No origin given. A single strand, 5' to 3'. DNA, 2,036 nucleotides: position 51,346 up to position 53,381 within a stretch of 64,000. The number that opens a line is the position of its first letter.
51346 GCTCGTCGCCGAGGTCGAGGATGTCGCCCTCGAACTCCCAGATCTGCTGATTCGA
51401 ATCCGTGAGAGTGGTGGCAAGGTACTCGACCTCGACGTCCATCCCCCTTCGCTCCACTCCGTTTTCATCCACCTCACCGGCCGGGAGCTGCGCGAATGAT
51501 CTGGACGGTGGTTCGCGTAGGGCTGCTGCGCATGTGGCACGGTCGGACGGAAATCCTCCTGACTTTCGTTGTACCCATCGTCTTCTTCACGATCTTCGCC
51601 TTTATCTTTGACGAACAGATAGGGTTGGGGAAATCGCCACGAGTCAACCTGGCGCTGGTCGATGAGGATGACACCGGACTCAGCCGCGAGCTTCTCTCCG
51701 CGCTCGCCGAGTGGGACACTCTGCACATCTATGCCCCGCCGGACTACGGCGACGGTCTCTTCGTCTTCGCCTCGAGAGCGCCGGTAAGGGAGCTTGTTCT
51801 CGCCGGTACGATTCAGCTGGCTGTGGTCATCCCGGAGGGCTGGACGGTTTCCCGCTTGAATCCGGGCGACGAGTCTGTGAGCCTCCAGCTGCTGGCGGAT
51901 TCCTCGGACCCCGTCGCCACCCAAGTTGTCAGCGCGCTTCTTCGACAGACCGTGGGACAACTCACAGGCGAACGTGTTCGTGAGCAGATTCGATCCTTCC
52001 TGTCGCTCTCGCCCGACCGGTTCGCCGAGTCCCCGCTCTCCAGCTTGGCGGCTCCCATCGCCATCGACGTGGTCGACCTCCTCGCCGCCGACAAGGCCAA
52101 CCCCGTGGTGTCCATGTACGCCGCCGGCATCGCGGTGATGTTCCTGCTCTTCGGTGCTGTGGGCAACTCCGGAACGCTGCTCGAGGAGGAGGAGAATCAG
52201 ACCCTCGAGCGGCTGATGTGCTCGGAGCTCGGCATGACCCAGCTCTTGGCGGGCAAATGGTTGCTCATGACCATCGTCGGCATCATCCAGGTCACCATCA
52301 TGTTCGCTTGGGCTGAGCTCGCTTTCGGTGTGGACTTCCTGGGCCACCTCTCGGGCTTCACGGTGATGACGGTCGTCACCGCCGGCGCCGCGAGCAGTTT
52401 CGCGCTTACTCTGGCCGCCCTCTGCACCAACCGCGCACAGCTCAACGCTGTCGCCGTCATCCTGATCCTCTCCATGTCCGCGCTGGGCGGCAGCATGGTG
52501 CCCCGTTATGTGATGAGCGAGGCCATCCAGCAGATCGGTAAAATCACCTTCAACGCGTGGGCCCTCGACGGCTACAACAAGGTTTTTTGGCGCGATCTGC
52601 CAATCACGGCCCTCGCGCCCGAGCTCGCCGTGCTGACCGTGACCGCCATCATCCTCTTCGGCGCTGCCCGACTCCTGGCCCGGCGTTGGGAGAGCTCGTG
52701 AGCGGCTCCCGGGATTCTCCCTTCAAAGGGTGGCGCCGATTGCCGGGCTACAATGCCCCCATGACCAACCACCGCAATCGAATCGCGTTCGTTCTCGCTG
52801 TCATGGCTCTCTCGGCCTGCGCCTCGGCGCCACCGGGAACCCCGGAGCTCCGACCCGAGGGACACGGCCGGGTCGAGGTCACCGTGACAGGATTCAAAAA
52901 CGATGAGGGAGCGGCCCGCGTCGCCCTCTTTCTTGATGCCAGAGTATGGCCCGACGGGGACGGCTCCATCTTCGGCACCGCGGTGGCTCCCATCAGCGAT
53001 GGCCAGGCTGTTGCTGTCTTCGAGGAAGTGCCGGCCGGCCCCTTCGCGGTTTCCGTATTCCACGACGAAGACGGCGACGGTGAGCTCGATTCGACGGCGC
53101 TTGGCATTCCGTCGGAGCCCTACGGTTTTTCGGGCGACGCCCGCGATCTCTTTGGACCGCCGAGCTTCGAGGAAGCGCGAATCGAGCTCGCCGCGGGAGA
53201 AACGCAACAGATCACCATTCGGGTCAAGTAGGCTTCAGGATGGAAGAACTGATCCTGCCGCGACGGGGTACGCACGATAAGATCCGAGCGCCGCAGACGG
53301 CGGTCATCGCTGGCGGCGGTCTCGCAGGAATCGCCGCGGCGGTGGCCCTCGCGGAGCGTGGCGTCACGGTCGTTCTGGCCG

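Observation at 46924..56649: Carotenoid cluster with a CrtU-like desaturase + Rieske oxygenase pair and an embedded ABC exporter/DUF2141 lipoprotein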

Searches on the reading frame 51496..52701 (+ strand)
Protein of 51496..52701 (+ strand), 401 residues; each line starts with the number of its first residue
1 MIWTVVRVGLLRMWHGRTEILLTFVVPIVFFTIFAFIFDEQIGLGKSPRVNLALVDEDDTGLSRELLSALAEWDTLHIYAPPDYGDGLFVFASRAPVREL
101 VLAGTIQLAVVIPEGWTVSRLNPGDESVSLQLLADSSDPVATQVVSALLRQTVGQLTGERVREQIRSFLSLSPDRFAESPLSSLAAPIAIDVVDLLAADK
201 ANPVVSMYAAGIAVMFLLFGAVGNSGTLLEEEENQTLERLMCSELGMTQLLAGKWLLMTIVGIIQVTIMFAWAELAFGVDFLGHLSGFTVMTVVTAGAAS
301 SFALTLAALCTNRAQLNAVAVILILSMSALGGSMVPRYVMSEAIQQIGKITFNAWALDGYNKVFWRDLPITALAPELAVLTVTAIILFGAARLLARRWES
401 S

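Call 3: search_protein_families(library=pfam, proteins=[window:51496-52701:+])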
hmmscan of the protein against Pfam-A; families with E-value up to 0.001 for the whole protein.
window:51496-52701:+ (401 aa): 3 families
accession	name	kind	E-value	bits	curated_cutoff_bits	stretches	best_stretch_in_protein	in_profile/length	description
PF12698.13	ABC2_membrane_3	-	8.1e-36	124.3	31.6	1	21-391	5-345/347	ABC-2 family transporter protein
PF01061.29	ABC2_membrane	-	1.2e-15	58.1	26.9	1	207-364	51-210/211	ABC-2 type transporter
PF12679.13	ABC2_membrane_2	-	0.0001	22.1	27.2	1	167-388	72-237/283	ABC-2 family transporter protein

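Call 4: search_protein_families(library=ncbifam, proteins=[window:51496-52701:+])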
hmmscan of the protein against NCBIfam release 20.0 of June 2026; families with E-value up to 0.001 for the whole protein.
window:51496-52701:+ (401 aa): 5 families
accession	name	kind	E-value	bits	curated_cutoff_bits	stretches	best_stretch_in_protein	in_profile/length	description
NF033858.1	ABC2_perm_RbbA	equivalog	4.1e-15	54.8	1050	1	49-398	584-907/909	ribosome-associated ATPase/putative transporter RbbA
NF038293.1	permease_SagH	equivalog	1.5e-13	50.3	450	1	204-365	176-338/370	SagH family ABC transporter permease subunit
TIGR01247.1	drrB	subfamily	3.3e-07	30.2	223.05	1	210-392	52-233/236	daunorubicin resistance ABC transporter membrane protein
TIGR03861.1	phenyl_ABC_PedC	subfamily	3e-06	27.1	241.35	1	209-350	63-204/253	alcohol ABC transporter, permease protein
TIGR01291.1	nodJ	subfamily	3.9e-05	23.3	206.65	1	234-398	88-251/253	ABC-2 type transporter, NodJ family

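Call 56: find_homologous_proteins(query=window:51496-52701:+)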
Query window:51496-52701:+ (401 aa): 2456 proteins with E <= 0.001 among 8000 candidates; the best 120 are listed.
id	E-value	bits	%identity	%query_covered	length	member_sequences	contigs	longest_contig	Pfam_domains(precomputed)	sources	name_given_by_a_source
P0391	1.1e-252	856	100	100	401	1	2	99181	PF01061.30,PF12698.14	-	-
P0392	9.8e-221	751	87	100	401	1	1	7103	PF01061.30,PF12698.14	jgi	-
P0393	2.2e-218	743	86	100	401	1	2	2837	PF01061.30,PF12698.14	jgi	-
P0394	2.8e-218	743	86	100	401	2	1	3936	PF01061.30,PF12698.14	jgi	jgi:ABC-2 type transport system permease protein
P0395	5.7e-218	742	86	100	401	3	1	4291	PF01061.30,PF12698.14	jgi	-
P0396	5.8e-218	742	86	100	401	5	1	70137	PF01061.30,PF12698.14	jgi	jgi:ABC-2 type transport system permease protein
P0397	1.2e-217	741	86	100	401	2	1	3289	PF01061.30,PF12698.14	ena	-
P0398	1.3e-217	740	86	100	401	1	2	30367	PF01061.30,PF12698.14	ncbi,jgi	jgi:ABC-2 type transport system permease protein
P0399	3.6e-217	739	86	100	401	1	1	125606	PF01061.30,PF12698.14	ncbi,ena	-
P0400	6.1e-217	738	86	100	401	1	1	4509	PF01061.30,PF12698.14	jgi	-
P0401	6.5e-217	738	86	100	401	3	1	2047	PF01061.30,PF12698.14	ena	-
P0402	9.2e-217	738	85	100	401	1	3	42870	PF01061.30,PF12698.14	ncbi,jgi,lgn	jgi:ABC-2 type transport system permease protein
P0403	1.9e-216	737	86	100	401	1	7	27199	PF01061.30,PF12698.14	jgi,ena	jgi:ABC-2 type transport system permease protein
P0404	2.3e-216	736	86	100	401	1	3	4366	PF01061.30,PF12698.14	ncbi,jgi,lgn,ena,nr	ncbi:MAG: ABC transporter permease [Acidobacteriota bacterium]|nr:ABC transporter permease [Acidobac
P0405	2.3e-216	736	85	100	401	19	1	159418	PF01061.30,PF12698.14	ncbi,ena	-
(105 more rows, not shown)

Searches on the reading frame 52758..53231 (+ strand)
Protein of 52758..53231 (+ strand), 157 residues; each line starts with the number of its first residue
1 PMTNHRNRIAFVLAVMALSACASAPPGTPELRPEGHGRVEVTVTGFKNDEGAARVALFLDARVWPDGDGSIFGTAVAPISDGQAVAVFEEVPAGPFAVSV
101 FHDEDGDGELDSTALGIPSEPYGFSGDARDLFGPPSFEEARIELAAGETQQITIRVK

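Call 3: search_protein_families(library=pfam, proteins=[window:52758-53231:+])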
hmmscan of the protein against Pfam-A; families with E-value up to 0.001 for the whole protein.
window:52758-53231:+ (157 aa): 1 family
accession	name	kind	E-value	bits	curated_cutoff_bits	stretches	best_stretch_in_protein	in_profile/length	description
PF09912.14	DUF2141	-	1.3e-30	106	24.4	1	41-150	1-110/112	Uncharacterized protein conserved in bacteria (DUF2141)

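Call 4: search_protein_families(library=ncbifam, proteins=[window:52758-53231:+])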
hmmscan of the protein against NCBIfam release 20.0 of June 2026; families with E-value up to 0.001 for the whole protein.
window:52758-53231:+ (157 aa): 0 families

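Call 48: search_solved_structures(query=window:52758-53231:+, max_evalue=1)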
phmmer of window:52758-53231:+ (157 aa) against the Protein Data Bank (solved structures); distinct sequences matched with E-value up to 1: 3.
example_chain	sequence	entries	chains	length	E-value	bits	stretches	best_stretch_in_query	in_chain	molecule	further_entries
2cc0_A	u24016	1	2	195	0.18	14.7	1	19-97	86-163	ACETYL-XYLAN ESTERASE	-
1s3p_A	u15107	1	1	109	0.42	13.5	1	99-148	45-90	Parvalbumin alpha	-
2ism_A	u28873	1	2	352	0.45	13.4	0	53-136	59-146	Putative oxidoreductase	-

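Call 67: predict_structure(alignment_id=A2)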
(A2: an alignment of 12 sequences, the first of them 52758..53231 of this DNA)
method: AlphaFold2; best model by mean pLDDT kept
length: 157 residues; sequences in the alignment: 12
mean_pLDDT: 83.8   pTM: 0.74
mean pLDDT of the five models: 83.8, 83.1, 82.4, 79.5, 72.3
residues with pLDDT >= 90: 89; 70-90: 32; 50-70: 32; < 50: 4
segments of 3 or more residues with pLDDT < 50: 1-3
pLDDT, mean of each block of 10 residues (from residue 1): 51 52 60 93 95 95 73 95 97 95 93 87 84 85 96 94
secondary structure, 60 per line:
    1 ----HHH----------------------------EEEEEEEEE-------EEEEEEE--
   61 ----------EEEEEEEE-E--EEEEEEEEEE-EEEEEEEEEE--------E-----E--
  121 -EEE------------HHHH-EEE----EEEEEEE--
elements in order: E36-44 E52-58 E71-78 E83-92 E94-103 E122-124 H137-140 E142-144 E149-155

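Call 69: fold_search(model_id=the predicted structure, library=pdb)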
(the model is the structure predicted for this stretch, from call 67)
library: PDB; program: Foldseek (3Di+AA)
matches with E <= 10: 1521; with E <= 0.001: 0
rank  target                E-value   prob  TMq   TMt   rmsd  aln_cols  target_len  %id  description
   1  4bug_A                1.3e-03  0.82  0.21  0.11  11.4       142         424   10  Pilus-presented adhesin, Spy0125 (Cpa), Cys426Ala mutant (released 2013-10-09)
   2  3liu_B                3.4e-03  0.92  0.31  0.16  11.7       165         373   16  Crystal structure of Putative cell adhesion protein (YP_001304840.1) from Parabacteroides distasonis ATCC 8503 at 2.05 (released 2010-02-09)
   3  1z0n_A                4.5e-03  1.00  0.31  0.51   8.5       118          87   14  the glycogen-binding domain of the AMP-activated protein kinase (released 2005-10-25)
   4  2xid_B                6.0e-03  0.66  0.25  0.12  11.3       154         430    9  Pilus-presented adhesin, Spy0125 (Cpa), P212121 form (DLS) (released 2010-08-04)
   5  4yee_A                1.0e-02  0.92  0.24  0.40   8.3        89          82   16  beta2 carbohydrate binding module (CBM) of AMP-activated protein kinase (AMPK) in complex with glucosyl-beta-cyclodext (released 2015-04-01)
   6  3liu_A                1.0e-02  0.90  0.32  0.16  11.2       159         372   16  Crystal structure of Putative cell adhesion protein (YP_001304840.1) from Parabacteroides distasonis ATCC 8503 at 2.05 (released 2010-02-09)
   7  2ww8                  1.1e-02  0.84  0.23  0.07   6.6        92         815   18  Structure of the pilus adhesin (RrgA) from Streptococcus pneumoniae (released 2010-01-19)
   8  4fxt_E                1.2e-02  0.87  0.28  0.23   7.6       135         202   14  Crystal structure of a DUF3823 family protein (BACOVA_02663) from Bacteroides ovatus ATCC 8483 at 2.77 A resolution (released 2012-07-25)
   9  4yee_E                1.3e-02  0.90  0.25  0.41   8.4        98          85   15  beta2 carbohydrate binding module (CBM) of AMP-activated protein kinase (AMPK) in complex with glucosyl-beta-cyclodext (released 2015-04-01)
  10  4ilt_C                1.6e-02  0.69  0.31  0.31   9.2       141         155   13  Structure of the dioxygenase domain of SACTE_2871, a novel dioxygenase carbohydrate-binding protein fusion from the ce (released 2013-05-15)
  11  8wgg                  1.8e-02  0.60  0.27  0.13  10.4       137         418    7  Crystal structure of basal pilin PilB from Streptococcus sanguinis (released 2025-03-26)
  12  2f15                  1.9e-02  0.85  0.24  0.37   8.0        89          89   16  Glycogen-Binding Domain Of The Amp-Activated Protein Kinase beta2 Subunit (released 2005-12-27)
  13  7djl_A                1.9e-02  0.51  0.25  0.12  11.1       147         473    9  Structure of four truncated and mutated forms of quenching protein (released 2022-06-08)
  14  6hqc                  2.0e-02  0.97  0.33  0.42   4.8       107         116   15  Structural investigation of the TasA anchoring protein TapA from Bacillus subtilis (released 2019-10-09)
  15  9isp                  2.0e-02  0.95  0.39  0.39   7.7       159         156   14  DUF2436 domain which is frequently found in virulence proteins from Porphyromonas gingivalis (released 2024-10-09)
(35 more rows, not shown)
